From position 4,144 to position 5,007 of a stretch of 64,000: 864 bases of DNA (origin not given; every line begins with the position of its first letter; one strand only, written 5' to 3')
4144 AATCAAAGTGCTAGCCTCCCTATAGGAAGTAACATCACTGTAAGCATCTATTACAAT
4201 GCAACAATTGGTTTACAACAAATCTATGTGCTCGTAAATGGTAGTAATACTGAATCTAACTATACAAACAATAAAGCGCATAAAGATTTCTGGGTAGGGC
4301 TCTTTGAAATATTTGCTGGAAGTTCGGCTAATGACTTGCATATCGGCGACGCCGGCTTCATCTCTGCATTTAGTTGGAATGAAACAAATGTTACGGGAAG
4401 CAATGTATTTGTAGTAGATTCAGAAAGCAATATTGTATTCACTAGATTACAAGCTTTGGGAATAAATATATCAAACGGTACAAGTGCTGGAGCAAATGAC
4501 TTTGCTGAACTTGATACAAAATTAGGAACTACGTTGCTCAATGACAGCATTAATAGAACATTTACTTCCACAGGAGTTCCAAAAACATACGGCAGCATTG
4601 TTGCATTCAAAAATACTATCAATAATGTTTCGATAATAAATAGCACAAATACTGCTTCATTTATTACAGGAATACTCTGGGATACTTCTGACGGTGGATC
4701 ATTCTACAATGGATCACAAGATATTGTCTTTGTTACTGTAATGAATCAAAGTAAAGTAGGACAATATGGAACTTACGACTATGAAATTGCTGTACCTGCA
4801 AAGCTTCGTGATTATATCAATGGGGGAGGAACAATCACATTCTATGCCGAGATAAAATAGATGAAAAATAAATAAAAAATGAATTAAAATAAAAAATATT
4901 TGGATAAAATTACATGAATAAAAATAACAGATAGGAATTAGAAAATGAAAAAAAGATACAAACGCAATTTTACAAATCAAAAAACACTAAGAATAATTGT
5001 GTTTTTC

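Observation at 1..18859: About 19 kb of three consecutive giant, heavily sequon-loaded surface proteins sharing modules and a paralogous C-terminal domain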

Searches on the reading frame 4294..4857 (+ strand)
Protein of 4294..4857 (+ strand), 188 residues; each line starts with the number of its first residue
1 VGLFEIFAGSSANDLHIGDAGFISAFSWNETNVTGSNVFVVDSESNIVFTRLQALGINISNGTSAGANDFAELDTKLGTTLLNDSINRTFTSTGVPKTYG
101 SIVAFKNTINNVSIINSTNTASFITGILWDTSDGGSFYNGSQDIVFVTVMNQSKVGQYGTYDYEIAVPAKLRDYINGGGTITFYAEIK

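Call 18: find_homologous_proteins(query=window:4294-4857:+, max_evalue=0.001)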
Query window:4294-4857:+ (188 aa): 32 proteins with E <= 0.001 among 109 candidates.
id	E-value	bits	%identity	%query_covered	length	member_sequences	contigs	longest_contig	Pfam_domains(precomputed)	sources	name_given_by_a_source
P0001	1.5e-80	287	71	100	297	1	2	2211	PF07705.18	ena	-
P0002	1.7e-73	264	65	100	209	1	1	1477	-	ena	-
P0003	4.1e-73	263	64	100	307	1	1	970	PF07705.18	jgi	jgi:hypothetical protein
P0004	9.7e-70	252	63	100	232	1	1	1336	-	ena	-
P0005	6.7e-49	184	51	99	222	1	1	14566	-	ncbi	ncbi:hypothetical protein ACFLTH_12330, partial [Bacteroidota bacterium]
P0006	3.8e-48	182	50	100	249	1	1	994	-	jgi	jgi:hypothetical protein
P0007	8.3e-48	181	50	100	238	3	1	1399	-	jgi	jgi:hypothetical protein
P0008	3.1e-44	169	63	71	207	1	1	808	-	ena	-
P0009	1.0e-39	154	48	99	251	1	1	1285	-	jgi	jgi:hypothetical protein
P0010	8.5e-39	151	59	64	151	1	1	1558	-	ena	-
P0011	3.8e-37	146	51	88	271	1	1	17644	PF07705.18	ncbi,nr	ncbi:MAG: hypothetical protein KKF44_04835 [Nanoarchaeota archaeon]|nr:hypothetical protein [Nanoarc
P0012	1.1e-35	141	48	85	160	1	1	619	-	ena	-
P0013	4.2e-35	139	42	98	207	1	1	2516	-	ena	-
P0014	5.6e-35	139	41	99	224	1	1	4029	PF01055.33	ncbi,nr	ncbi:MAG: hypothetical protein HGA85_06710 [Nanoarchaeota archaeon]|nr:hypothetical protein [Nanoarc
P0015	1.1e-32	132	51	78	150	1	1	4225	-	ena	-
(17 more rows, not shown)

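Call 24: search_solved_structures(query=A2, max_evalue=1)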
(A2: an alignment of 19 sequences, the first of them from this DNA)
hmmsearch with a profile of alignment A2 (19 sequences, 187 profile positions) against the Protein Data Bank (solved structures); distinct sequences matched with E-value up to 1: 9.
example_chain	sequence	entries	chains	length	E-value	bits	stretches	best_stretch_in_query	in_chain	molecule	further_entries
6u7d_A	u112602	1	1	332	0.1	15.6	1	91-127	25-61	FBSB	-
9nsw_A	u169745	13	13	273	0.38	13.8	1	18-96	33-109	Beta-lactamase OXA-23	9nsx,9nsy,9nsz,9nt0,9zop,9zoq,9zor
4x55_A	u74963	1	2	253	0.53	13.3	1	18-96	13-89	Beta-lactamase OXA-225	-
4jf4_A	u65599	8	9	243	0.53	13.3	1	21-96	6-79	Beta-lactamase | Beta-lactamase OXA-23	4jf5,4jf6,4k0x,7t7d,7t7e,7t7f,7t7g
4k0w_A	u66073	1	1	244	0.54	13.3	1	21-96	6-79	Beta-lactamase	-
6n6u_A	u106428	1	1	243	0.66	13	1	21-96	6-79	Beta-lactamase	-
6n6t_A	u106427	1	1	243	0.67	13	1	21-96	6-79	Beta-lactamase oxa23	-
6n6v_A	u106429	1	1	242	0.8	12.7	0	22-96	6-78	Beta-lactamase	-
5wi3_B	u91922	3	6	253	0.96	12.5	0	18-94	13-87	OXA-239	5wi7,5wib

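Call 29: predict_structure(alignment_id=A1)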
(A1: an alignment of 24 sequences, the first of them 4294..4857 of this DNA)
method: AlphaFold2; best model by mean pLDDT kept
length: 188 residues; sequences in the alignment: 24
mean_pLDDT: 79.1   pTM: 0.81
mean pLDDT of the five models: 79.1, 79.0, 76.0, 64.2, 50.5
residues with pLDDT >= 90: 48; 70-90: 100; 50-70: 21; < 50: 19
segments of 3 or more residues with pLDDT < 50: 13-26, 174-178
pLDDT, mean of each block of 10 residues (from residue 1): 79 41 48 82 80 90 76 88 91 88 91 84 91 89 91 83 83 50 79
secondary structure, 60 per line:
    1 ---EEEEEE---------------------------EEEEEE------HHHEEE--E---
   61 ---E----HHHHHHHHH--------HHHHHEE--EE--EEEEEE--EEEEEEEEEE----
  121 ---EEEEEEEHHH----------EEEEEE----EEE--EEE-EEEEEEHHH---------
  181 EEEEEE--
elements in order: E4-9 E37-42 E52-54 H69-77 H86-90 E99-104 E107-116 E124-130 E144-149 E154-156 E159-161 E163-168 E181-186

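Call 31: search_protein_representatives(alignment_id=A2)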
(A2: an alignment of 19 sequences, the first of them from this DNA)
Query: 19 sequences, 187 profile positions. Proteins with E-value up to 0.001 (for the whole library): 791; up to 1e-10: 764; up to 1e-30: 640. The best 150 are listed.
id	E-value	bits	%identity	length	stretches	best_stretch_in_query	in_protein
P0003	7.3e-73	260.7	-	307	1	1-186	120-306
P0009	4.9e-72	258.0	-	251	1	1-186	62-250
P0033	3.4e-71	255.2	-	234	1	1-186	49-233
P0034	1.2e-70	253.5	-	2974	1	1-186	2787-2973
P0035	3.8e-69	248.5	-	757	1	1-186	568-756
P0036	3.0e-68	245.7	-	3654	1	1-186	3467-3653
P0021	3.1e-68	245.6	-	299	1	1-187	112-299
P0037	3.5e-68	245.4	-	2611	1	1-186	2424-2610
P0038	8.6e-68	244.1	-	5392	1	1-186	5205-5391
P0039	1.9e-67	243.0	-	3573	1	1-187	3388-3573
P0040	2.6e-67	242.6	-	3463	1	1-186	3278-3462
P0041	4.5e-67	241.8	-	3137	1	1-187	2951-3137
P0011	9.4e-67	240.8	-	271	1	1-187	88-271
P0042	2.9e-66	239.2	-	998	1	1-186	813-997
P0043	4.7e-66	238.5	-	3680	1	1-187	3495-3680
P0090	7.4e-61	221.5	-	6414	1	1-186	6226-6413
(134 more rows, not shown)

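Call 34: fold_search(model_id=the predicted structure, library=pdb)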
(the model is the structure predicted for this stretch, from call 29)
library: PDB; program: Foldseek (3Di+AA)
matches with E <= 10: 683; with E <= 0.001: 0
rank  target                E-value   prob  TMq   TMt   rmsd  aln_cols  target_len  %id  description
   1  6ulg_N                4.2e-02  0.16  0.19  0.09  14.0       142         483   12  Cryo-EM structure of the FLCN-FNIP2-Rag-Ragulator complex (released 2019-11-20)
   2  1qhv                  6.1e-02  0.09  0.17  0.17  12.4       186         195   12  HUMAN ADENOVIRUS SEROTYPE 2 FIBRE HEAD (released 1999-09-29)
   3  1knb                  1.7e-01  0.12  0.16  0.16  11.2        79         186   10  CRYSTAL STRUCTURE OF THE RECEPTOR-BINDING DOMAIN OF ADENOVIRUS TYPE 5 FIBER PROTEIN AT 1.7 ANGSTROMS RESOLUTION (released 1995-03-31)
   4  9ccr_B                1.7e-01  0.06  0.13  0.14  10.8        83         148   13  Crystal structure of the EspE7 thioesterase mutant R35A from the esperamicin biosynthetic pathway at 1.6 A (released 2025-06-25)
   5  2xem_A                1.9e-01  0.06  0.13  0.15  11.1        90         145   12  Induced-fit and allosteric effects upon polyene binding revealed by crystal structures of the Dynemicin thioesterase (released 2010-10-13)
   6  1qiu_A                2.1e-01  0.08  0.19  0.14  13.4       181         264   14  A triple beta-spiral in the adenovirus fibre shaft reveals a new structural motif for biological fibres (released 1999-10-29)
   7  4atz_B                2.5e-01  0.05  0.16  0.18  14.4       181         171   12  Ad5 knob in complex with a designed ankyrin repeat protein (released 2013-02-27)
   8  6l2n_A                2.6e-01  0.05  0.16  0.15  12.6       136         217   16  Crystal structure of the R.PabI(Y68F-K154A)-dsDNA(GTAC-3bp-GTAC) complex (released 2020-03-18)
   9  2xem_C                3.1e-01  0.04  0.13  0.16  11.2        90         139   12  Induced-fit and allosteric effects upon polyene binding revealed by crystal structures of the Dynemicin thioesterase (released 2010-10-13)
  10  3l88_C                3.3e-01  0.04  0.17  0.17  14.6       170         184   14  Crystal structure of the human Adenovirus type 21 fiber knob (released 2010-04-14)
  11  4atz_A                3.8e-01  0.07  0.15  0.15  11.4        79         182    9  Ad5 knob in complex with a designed ankyrin repeat protein (released 2013-02-27)
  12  7op2_C                4.0e-01  0.04  0.15  0.16  14.2       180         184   10  Chadox1/ Chimpanzee adenovirus Y25 fiber knob protein (released 2021-06-23)
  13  5iff_A                4.5e-01  0.04  0.17  0.16  15.4       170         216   12  Crystal structure of R.PabI-nonspecific DNA complex (released 2016-11-23)
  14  2o5u_C                5.1e-01  0.06  0.16  0.21  12.1        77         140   21  Crystal structure of the PA5185 protein from Pseudomonas Aeruginosa strain PAO1- orthorhombic form (C222). (released 2007-12-18)
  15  6itx_F                5.1e-01  0.03  0.12  0.11  15.1       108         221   10  Structure of the C-terminal head domain of the avian adenovirus EDSV fiber (released 2019-10-09)
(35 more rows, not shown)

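Call 44: find_related_loci(query=A2, collection=genome_contigs, flank=6000)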
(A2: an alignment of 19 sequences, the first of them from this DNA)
Query A2 (188 aa) in genome_contigs; peptide patterns used: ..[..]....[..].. (x = any residue, [..] = any of these).
235 stretches matched a pattern; 186 encode a relative of the query (tblastn E <= 1e-3); the best 80 are kept; 79 distinct loci.
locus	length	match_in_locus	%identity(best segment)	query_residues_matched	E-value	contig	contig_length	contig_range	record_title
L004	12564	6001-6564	62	1-188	4e-77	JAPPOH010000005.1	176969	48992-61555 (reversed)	MAG: Candidatus Woesearchaeota archaeon isolate SB9152_S1_bin_12 NODE_11_length_176969_cov_33.2137, whole genome shotgun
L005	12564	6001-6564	61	1-188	5e-73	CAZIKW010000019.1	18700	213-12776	MAG TPA_asm: uncultured Methanosarcinales archaeon isolate SRP278252_co1_207 genome assembly, contig: NODE_5005_length_1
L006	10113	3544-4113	62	1-188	4e-69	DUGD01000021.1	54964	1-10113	MAG TPA_asm: Candidatus Woesearchaeota archaeon isolate UBA10207 contig_35868, whole genome shotgun sequence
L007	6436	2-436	63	34-178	1e-56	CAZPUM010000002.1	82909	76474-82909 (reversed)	MAG TPA_asm: uncultured Methanosarcinales archaeon isolate SRP141376_co3_206 genome assembly, contig: NODE_589_length_82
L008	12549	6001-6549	51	4-188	1e-55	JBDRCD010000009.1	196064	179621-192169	MAG: archaeon isolate MEGAHIT-group-1.168 k141_3671636, whole genome shotgun sequence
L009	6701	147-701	45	1-187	3e-50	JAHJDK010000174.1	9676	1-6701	MAG: Nanoarchaeota archaeon isolate Modern_marine.mb.57 Modern_marine.mb.57_k141_1672693, whole genome shotgun sequence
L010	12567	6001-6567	48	1-188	3e-46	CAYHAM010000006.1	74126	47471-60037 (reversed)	MAG TPA_asm: uncultured Methanosarcinales archaeon isolate ERP119294_co1_446 genome assembly, contig: NODE_339_length_74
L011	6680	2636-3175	49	9-188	9e-46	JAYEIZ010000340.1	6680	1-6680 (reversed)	MAG: Nanoarchaeota archaeon isolate MAG177 MAG177_340, whole genome shotgun sequence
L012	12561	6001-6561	48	1-188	2e-45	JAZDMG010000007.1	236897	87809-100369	MAG: archaeon isolate MEGAHIT-group-0.639 k141_3390952, whole genome shotgun sequence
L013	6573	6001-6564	46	1-187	1e-45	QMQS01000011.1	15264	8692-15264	MAG: Candidatus Woesearchaeota archaeon isolate B29_G15 B29_Guay15_scaffold_00676, whole genome shotgun sequence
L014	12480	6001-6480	52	24-187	9e-45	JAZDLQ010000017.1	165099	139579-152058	MAG: archaeon isolate MEGAHIT-group-0.609 k141_11811134, whole genome shotgun sequence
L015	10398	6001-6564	47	1-188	7e-45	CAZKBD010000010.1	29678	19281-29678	MAG TPA_asm: uncultured Methanosarcinales archaeon isolate SRP062349_co5_67 genome assembly, contig: NODE_396_length_296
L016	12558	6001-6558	44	1-188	1e-44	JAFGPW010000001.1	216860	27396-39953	MAG: Candidatus Woesearchaeota archaeon isolate Zod_Metabat.712 k87_556085, whole genome shotgun sequence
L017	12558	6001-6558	45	4-188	3e-44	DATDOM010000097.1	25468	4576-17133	MAG TPA_asm: Candidatus Nanoarchaeia archaeon isolate SMAG_U7894 k141_1289764, whole genome shotgun sequence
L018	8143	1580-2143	48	1-188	3e-46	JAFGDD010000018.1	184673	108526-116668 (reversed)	MAG: Candidatus Woesearchaeota archaeon isolate Zod_Metabat.1155 k87_9266120, whole genome shotgun sequence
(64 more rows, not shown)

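Call 59: fold_search(model_id=the predicted structure, library=viral)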
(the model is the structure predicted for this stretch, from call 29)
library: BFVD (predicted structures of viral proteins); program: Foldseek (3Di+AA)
matches with E <= 10: 517; with E <= 0.001: 0
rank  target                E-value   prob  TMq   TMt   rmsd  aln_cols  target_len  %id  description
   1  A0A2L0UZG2            1.3e-01  0.08  0.18  0.20  10.9       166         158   10  Uncharacterized protein [Agrobacterium phage Atu_ph07]
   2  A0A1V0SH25            1.3e-01  0.04  0.16  0.06  15.4       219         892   13  Collagen triple helix repeat containing protein [Hokovirus HKV1]
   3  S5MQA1                1.7e-01  0.05  0.18  0.19  16.3       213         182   12  Uncharacterized protein [Hemileuca sp. nucleopolyhedrovirus]
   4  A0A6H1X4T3            1.8e-01  0.03  0.14  0.10  16.7       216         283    8  Fiber protein (Fragment) [Bovine adenovirus B serotype 3]
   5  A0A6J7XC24            2.6e-01  0.06  0.18  0.16  12.1       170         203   13  Uncharacterized protein [uncultured Caudovirales phage]
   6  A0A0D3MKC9            2.8e-01  0.02  0.10  0.10  14.0        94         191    7  Mayor tail protein [Leuconostoc phage Ln-9]
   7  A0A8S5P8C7            3.1e-01  0.07  0.18  0.16  12.5       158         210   11  Uncharacterized protein [Siphoviridae sp. ctrvp54]
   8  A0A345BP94            3.1e-01  0.06  0.20  0.10  15.7       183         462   11  (no name in the UniProt tables at hand)
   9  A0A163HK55            3.7e-01  0.03  0.15  0.09  15.8       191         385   12  Fiber [Bat mastadenovirus WIV10]
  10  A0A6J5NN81            3.7e-01  0.02  0.14  0.16  12.6       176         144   11  Uncharacterized protein [uncultured Caudovirales phage]
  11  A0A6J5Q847            4.2e-01  0.03  0.17  0.18  18.7       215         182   10  Uncharacterized protein [uncultured Caudovirales phage]
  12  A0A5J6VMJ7            4.5e-01  0.05  0.14  0.09   7.9        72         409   11  Uracil DNA glycosylase superfamily protein [Megaviridae environmental sample]
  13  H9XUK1                4.8e-01  0.04  0.15  0.15  14.7        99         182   20  Fiber knob (Fragment) [Human adenovirus 47]
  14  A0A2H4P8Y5            4.8e-01  0.04  0.16  0.24  12.2       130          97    9  Uncharacterized protein [Corynebacterium phage PotatoChip]
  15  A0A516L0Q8            5.1e-01  0.01  0.11  0.06  20.2       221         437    6  (no name in the UniProt tables at hand)
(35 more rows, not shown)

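Call 87: find_related_loci(query=A2, collection=viral_contigs, flank=3000)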
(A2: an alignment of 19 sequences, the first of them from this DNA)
Query A2 (188 aa) in viral_contigs; peptide patterns used: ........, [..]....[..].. (x = any residue, [..] = any of these).
285 stretches matched a pattern, but none encodes a relative of the query by tblastn (E <= 1e-3).
